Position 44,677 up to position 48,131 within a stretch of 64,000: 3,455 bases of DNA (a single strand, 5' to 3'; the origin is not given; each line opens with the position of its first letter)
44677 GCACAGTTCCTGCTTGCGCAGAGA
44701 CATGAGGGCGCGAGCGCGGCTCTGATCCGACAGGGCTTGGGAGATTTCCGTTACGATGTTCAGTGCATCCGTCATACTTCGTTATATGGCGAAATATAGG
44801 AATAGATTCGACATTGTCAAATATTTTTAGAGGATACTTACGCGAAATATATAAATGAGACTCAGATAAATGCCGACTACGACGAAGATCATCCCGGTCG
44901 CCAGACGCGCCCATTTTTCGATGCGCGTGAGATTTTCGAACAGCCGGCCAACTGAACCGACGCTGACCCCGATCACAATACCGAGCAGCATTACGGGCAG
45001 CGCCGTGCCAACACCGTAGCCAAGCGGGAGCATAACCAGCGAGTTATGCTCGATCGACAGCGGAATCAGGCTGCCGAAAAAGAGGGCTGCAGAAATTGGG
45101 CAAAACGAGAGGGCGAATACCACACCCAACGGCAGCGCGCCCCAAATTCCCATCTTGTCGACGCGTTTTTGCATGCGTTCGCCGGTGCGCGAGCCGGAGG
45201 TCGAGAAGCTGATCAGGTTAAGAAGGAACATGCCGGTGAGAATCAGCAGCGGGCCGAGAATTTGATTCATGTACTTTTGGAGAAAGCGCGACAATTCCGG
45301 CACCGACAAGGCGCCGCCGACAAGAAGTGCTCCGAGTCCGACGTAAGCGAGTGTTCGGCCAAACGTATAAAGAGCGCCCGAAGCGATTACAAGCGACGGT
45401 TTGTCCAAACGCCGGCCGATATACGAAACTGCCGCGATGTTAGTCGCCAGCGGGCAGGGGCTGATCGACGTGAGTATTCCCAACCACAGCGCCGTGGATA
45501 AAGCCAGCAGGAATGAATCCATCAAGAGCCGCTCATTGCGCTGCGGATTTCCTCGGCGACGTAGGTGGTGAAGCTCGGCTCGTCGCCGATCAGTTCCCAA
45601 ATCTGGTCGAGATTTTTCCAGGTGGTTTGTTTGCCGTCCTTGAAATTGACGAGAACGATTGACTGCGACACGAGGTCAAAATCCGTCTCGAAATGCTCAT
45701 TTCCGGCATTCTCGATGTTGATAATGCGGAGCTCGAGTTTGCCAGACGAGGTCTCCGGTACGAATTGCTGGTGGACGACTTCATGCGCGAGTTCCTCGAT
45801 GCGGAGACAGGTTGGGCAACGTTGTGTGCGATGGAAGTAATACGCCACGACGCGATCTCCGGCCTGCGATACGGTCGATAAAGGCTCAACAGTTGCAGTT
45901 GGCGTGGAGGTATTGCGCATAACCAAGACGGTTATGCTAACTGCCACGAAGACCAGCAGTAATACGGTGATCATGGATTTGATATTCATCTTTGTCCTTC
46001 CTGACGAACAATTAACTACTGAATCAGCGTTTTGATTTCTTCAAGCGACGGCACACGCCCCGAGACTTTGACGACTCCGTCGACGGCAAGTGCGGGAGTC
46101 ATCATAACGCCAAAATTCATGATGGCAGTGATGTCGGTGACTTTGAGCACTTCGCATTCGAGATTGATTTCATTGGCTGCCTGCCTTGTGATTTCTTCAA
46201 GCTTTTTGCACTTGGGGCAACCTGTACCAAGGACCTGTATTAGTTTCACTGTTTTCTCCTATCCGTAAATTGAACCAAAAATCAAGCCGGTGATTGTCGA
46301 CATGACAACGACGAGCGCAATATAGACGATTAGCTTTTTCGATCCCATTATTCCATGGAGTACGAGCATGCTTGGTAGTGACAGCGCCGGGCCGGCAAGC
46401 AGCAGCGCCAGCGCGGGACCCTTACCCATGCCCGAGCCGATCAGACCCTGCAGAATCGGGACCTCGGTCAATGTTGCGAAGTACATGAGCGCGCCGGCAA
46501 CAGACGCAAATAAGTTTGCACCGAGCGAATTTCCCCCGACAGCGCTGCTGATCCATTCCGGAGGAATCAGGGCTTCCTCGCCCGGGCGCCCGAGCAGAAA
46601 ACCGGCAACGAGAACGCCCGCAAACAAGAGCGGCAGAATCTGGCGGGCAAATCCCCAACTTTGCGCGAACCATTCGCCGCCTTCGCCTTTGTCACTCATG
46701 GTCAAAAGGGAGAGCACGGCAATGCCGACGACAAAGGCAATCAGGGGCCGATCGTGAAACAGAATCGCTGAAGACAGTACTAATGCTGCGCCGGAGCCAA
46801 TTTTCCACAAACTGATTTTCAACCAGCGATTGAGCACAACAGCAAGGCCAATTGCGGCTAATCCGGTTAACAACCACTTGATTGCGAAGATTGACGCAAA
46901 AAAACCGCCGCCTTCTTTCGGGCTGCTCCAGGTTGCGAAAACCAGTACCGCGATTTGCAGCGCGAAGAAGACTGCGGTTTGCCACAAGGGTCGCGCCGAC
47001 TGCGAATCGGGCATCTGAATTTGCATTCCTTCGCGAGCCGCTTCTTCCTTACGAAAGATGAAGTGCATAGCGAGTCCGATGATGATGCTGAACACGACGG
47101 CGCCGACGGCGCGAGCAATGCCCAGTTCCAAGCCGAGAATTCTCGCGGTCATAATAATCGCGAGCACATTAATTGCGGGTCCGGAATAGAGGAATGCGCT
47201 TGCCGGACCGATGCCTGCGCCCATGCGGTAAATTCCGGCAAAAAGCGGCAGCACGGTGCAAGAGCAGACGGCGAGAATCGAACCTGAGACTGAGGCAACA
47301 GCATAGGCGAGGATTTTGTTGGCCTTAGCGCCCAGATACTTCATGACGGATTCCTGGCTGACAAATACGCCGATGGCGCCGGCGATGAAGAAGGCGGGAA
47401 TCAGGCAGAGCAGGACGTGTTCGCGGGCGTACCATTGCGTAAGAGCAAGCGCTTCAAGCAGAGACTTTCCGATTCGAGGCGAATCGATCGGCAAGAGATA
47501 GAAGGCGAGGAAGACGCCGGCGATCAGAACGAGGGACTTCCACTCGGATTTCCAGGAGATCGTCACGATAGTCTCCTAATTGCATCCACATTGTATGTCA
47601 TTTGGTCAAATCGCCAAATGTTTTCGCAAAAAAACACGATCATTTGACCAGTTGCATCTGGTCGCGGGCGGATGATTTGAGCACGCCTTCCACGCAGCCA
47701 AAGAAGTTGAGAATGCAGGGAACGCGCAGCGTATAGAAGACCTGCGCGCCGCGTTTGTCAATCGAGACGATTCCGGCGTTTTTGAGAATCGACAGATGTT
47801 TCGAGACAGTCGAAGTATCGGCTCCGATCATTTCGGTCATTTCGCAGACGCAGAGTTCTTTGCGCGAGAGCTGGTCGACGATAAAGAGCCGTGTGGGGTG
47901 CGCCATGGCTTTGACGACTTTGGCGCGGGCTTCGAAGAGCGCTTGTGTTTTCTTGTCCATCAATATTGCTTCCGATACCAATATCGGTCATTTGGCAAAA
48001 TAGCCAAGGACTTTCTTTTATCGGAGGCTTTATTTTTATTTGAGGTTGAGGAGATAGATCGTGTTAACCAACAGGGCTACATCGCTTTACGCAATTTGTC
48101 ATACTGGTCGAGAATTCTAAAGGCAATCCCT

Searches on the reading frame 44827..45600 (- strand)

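Call 17: search_protein_families(library=pfam, proteins=[window:44827-45600:-], max_evalue=0.0001)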
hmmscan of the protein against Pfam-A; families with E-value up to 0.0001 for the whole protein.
window:44827-45600:- (257 aa): 1 family
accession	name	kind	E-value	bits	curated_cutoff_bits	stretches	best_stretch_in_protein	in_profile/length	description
PF13386.12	DsbD_2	-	1.4e-16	61.5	24.9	1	36-245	1-199/199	Cytochrome C biogenesis protein transmembrane region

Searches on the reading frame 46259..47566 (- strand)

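Call 17: search_protein_families(library=pfam, proteins=[window:46259-47566:-], max_evalue=0.0001)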
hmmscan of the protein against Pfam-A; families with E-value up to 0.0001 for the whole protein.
window:46259-47566:- (435 aa): 1 family
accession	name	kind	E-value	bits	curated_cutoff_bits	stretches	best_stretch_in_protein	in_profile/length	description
PF03773.19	ArsP_1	-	7.5e-74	249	32.3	1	38-431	4-293/294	Predicted permease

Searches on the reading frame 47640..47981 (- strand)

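Call 40: search_protein_families(library=pfam, proteins=[window:47640-47981:-], max_evalue=0.00001)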
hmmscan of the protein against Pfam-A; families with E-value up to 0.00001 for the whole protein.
window:47640-47981:- (113 aa): 1 family
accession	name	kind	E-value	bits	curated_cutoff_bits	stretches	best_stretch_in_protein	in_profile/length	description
PF01022.26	HTH_5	-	3e-15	56.3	22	1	28-73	1-46/47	Bacterial regulatory protein, arsR family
